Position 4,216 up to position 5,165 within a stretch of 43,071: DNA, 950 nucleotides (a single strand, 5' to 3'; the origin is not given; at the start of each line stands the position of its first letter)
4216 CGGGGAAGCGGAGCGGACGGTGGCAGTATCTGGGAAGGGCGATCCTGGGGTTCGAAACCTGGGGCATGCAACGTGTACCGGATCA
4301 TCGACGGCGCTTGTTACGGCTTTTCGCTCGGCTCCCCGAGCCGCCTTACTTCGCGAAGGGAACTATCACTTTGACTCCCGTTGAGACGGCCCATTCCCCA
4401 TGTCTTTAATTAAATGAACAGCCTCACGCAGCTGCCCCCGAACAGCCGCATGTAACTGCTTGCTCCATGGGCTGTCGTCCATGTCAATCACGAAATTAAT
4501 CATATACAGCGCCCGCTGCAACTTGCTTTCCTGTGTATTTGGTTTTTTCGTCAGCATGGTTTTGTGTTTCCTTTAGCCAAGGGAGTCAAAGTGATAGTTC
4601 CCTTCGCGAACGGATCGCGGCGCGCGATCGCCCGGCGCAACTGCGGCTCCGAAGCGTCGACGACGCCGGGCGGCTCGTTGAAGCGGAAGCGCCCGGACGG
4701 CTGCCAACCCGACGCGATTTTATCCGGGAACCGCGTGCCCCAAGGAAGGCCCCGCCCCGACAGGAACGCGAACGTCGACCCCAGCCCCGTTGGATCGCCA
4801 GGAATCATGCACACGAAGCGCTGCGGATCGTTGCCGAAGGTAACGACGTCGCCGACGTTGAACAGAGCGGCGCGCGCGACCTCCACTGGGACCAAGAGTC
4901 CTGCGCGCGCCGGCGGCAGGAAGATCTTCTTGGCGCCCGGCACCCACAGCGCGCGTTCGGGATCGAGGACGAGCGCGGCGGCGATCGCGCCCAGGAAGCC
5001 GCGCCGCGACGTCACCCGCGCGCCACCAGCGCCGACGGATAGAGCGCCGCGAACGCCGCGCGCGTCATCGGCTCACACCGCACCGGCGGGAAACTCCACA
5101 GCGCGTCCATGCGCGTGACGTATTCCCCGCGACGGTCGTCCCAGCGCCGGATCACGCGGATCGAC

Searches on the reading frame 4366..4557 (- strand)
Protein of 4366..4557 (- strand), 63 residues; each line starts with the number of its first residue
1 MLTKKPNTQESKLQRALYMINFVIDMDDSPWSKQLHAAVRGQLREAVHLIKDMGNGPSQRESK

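Call 7: search_protein_families(library=pfam, proteins=[window:4366-4557:-], max_evalue=0.1)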
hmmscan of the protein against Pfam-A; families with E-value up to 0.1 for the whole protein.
window:4366-4557:- (63 aa): 0 families

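Call 8: search_protein_families(library=phrogs, proteins=[window:4366-4557:-], max_evalue=0.1)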
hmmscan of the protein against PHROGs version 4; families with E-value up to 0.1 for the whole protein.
window:4366-4557:- (63 aa): 0 families

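Call 13: find_homologous_proteins(query=window:4366-4557:-, max_evalue=0.01)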
Query window:4366-4557:- (63 aa): 1 proteins with E <= 0.01 among 1 candidates.
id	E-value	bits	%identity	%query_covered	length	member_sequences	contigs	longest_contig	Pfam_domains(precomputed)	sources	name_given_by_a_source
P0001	2.9e-34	132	100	100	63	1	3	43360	-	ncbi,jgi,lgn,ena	jgi:hypothetical protein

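Call 16: find_encoding_contigs(protein=P0001, flank=10000, max_places=10)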
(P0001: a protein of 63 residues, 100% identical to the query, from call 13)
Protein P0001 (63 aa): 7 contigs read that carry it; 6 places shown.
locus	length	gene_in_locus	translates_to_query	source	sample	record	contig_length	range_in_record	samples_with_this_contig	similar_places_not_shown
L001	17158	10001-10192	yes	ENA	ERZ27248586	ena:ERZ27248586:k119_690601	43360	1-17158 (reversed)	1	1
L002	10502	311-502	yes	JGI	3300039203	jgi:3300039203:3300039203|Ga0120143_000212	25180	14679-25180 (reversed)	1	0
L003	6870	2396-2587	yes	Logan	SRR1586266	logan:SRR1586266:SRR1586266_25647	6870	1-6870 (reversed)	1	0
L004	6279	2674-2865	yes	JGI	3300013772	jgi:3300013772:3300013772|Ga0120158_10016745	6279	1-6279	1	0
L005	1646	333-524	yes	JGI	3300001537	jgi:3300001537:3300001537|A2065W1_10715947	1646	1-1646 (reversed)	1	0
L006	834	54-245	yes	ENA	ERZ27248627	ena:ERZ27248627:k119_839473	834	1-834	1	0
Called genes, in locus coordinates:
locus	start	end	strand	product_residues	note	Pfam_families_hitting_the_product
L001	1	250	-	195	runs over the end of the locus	PF02357:NusG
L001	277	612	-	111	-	-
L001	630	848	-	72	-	-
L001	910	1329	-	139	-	-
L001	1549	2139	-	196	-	PF04542:Sigma70_r2, PF04545:Sigma70_r4 (weak)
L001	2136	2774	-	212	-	PF04542:Sigma70_r2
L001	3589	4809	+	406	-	-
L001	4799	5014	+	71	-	-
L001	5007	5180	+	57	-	-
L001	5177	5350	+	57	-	-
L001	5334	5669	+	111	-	-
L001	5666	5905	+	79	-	-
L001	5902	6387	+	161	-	-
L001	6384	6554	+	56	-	-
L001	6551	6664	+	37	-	-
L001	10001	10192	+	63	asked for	-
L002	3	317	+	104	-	?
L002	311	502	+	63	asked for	-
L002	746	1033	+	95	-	-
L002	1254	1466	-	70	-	-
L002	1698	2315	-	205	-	PF00239:Resolvase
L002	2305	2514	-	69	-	-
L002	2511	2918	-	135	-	-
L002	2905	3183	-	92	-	-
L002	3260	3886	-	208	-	-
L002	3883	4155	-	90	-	-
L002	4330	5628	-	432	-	PF19568:Spore_III_AA, PF03266:NTPase_1 (faint)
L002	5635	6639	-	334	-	-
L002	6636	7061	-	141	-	PF01174:SNO, PF07685:GATase_3 (faint)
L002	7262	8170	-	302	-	PF01680:SOR_SNZ, PF05690:ThiG (weak)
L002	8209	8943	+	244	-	PF00912:Transgly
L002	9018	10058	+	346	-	PF00406:ADK, PF13207:AAA_17, PF13302:Acetyltransf_3, PF00583:Acetyltransf_1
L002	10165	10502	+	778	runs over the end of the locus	PF02190:LON_substr_bdg, PF00004:AAA, PF07728:AAA_5, PF22667:Lon_lid, PF05362:Lon_C, PF13541:ChlI (weak)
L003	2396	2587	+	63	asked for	-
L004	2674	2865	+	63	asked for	-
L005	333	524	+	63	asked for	-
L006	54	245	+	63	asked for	-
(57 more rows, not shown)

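Call 44: search_protein_families(library=ncbifam, proteins=[window:4366-4557:-], max_evalue=0.01)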
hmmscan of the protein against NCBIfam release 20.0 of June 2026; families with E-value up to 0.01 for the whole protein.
window:4366-4557:- (63 aa): 0 families

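Call 71: predict_structure(protein=window:4366-4557:-)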
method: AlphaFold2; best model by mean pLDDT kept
length: 63 residues; sequences in the alignment: 1
mean_pLDDT: 74.2   pTM: 0.45
mean pLDDT of the five models: 74.2, 71.6, 71.4, 67.0, 66.0
residues with pLDDT >= 90: 0; 70-90: 46; 50-70: 11; < 50: 6
segments of 3 or more residues with pLDDT < 50: 61-63
pLDDT, mean of each block of 10 residues (from residue 1): 64 82 80 84 83 62 41
secondary structure, 60 per line:
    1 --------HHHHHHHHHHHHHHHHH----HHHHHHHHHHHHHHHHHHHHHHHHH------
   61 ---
elements in order: H9-25 H30-54

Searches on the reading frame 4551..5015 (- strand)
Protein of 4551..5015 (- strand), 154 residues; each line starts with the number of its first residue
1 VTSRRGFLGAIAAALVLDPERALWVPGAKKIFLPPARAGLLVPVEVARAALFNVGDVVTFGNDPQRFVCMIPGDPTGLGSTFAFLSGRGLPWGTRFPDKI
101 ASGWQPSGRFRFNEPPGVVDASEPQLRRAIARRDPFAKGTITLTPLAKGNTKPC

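Call 7: search_protein_families(library=pfam, proteins=[window:4551-5015:-], max_evalue=0.1)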
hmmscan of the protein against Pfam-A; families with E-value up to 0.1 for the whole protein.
window:4551-5015:- (154 aa): 0 families

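Call 8: search_protein_families(library=phrogs, proteins=[window:4551-5015:-], max_evalue=0.1)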
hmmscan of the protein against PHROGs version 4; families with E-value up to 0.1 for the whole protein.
window:4551-5015:- (154 aa): 0 families

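Call 14: find_homologous_proteins(query=window:4551-5015:-, max_evalue=0.01)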
Query window:4551-5015:- (154 aa): 32 proteins with E <= 0.01 among 428 candidates.
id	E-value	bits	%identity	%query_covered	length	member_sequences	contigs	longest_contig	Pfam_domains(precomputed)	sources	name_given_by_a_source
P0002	2.2e-97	341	99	100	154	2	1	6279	-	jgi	-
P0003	1.6e-41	160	69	77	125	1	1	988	-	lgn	-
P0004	3.0e-33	133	77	58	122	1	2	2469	-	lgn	-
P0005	3.9e-32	129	73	62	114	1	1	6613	-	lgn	-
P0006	4.4e-28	116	61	65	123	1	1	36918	-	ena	-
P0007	1.0e-27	115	62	71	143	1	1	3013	-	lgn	-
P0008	1.7e-25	108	60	63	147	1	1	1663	-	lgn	-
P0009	3.5e-23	100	69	56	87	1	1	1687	-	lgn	-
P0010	3.8e-21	94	68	55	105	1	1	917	-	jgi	jgi:hypothetical protein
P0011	4.1e-21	93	65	49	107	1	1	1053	-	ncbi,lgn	-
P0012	2.6e-13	68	46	68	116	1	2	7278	-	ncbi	-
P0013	1.2e-12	66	84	27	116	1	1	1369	-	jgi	jgi:hypothetical protein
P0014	2.0e-9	55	86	23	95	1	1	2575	-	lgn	-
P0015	2.1e-9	55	57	44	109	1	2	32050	-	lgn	-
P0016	7.4e-9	54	56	44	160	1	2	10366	-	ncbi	-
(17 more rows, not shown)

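Call 17: find_encoding_contigs(protein=P0002, flank=10000, max_places=10)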
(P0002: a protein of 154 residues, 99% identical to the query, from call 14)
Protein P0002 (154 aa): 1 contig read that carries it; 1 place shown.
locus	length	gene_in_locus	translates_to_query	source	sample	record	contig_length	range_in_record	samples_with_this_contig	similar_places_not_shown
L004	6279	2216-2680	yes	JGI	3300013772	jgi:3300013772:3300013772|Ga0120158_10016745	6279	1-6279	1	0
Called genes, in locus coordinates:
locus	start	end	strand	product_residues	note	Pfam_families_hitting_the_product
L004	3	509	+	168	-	?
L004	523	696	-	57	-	-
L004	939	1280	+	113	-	-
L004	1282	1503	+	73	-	-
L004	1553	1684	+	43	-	-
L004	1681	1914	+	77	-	-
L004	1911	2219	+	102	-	-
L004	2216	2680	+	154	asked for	-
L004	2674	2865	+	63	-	-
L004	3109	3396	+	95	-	-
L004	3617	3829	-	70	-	-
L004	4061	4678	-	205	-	PF00239:Resolvase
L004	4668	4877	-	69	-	-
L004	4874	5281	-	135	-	-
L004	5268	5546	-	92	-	-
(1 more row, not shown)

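Call 25: find_encoding_contigs(protein=P0006, flank=6000, max_places=3)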
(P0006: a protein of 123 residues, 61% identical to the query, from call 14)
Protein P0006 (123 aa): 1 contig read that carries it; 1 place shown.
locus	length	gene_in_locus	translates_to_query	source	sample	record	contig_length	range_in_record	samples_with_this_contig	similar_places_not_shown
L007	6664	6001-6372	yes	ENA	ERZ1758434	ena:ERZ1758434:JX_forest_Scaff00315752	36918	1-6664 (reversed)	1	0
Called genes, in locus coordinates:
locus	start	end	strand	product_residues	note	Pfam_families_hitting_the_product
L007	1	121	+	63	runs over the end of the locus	-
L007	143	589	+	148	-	-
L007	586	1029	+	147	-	-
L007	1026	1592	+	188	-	PF00805:Pentapeptide, PF13576:Pentapeptide_3 (weak), PF00805:Pentapeptide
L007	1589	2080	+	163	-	-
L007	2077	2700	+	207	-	-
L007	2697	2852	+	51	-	-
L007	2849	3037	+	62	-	-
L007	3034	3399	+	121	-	-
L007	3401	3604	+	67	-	-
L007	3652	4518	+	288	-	-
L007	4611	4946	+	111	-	-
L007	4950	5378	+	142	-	-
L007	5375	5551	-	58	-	-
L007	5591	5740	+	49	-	-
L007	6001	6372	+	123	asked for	-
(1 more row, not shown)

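Call 26: find_encoding_contigs(protein=P0005, flank=6000, max_places=3)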
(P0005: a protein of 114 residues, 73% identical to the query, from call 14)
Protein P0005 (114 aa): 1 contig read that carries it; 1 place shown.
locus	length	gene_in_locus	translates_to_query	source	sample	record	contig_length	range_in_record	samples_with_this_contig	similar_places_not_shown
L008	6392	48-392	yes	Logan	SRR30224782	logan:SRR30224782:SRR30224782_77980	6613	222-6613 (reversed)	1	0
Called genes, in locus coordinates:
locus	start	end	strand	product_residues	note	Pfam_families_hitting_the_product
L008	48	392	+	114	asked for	-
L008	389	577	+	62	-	-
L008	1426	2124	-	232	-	PF00239:Resolvase, PF13936:HTH_38 (weak)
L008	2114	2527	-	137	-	-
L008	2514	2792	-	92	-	-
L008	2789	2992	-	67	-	-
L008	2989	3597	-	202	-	-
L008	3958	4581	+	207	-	-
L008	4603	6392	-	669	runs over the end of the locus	?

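Call 27: find_encoding_contigs(protein=P0003, flank=6000, max_places=3)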
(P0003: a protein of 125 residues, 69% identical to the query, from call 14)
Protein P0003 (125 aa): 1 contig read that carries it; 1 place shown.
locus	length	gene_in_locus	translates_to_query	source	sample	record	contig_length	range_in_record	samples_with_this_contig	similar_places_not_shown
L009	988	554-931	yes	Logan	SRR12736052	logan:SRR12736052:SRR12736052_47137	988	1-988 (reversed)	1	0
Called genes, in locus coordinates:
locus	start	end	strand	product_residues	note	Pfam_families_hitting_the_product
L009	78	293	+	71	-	-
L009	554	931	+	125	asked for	-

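Call 53: list_cluster_members(proteins=[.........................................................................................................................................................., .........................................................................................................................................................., window:4602-5015:-, window:4602-5015:-, window:4554-5015:-])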
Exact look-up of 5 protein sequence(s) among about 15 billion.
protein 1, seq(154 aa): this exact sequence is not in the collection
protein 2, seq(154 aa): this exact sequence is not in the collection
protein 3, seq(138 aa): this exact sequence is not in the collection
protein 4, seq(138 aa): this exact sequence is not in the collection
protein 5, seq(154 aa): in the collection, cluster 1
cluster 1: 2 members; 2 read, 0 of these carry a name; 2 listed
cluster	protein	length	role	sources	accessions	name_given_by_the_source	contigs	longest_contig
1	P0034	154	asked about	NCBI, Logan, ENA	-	-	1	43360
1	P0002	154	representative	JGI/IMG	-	-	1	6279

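Call 74: find_related_loci(query=window:4611-5015:-, collection=viral_contigs, flank=3000)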
Query window:4611-5015:- (135 aa) in viral_contigs; peptide patterns used: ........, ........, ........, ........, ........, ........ (x = any residue, [..] = any of these).
25 stretches matched a pattern; 3 encode a relative of the query (tblastn E <= 1e-3); 3 distinct loci.
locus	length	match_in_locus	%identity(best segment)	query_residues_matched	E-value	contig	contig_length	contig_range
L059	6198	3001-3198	44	2-57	1e-8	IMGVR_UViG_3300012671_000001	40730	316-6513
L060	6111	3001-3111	57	1-34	4e-8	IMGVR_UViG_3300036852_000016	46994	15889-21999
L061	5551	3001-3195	33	1-79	5e-7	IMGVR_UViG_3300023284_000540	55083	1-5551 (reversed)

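Call 76: find_encoding_contigs(protein=P0004, flank=2500, max_places=2)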
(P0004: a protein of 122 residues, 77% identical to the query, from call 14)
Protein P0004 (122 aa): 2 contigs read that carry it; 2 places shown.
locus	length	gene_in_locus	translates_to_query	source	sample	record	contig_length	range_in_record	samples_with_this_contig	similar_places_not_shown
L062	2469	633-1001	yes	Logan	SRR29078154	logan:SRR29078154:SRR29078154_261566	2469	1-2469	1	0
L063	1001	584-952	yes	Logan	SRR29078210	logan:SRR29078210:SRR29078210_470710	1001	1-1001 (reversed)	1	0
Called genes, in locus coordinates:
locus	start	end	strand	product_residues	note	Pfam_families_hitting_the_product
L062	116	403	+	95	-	-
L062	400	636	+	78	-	-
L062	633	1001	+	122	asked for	-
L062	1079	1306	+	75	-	-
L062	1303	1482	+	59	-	-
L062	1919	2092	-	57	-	-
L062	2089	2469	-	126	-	?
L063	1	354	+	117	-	?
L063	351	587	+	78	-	-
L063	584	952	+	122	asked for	-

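Call 77: find_encoding_contigs(protein=P0011, flank=2500, max_places=2)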
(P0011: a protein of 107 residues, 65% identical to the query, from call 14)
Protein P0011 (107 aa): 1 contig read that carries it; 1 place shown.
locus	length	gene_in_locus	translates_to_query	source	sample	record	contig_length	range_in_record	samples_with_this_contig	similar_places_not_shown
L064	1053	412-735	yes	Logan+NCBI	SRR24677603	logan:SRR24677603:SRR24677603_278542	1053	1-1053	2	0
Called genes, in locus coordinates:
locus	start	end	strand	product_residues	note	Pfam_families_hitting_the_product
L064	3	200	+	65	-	?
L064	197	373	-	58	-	-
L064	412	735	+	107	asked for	-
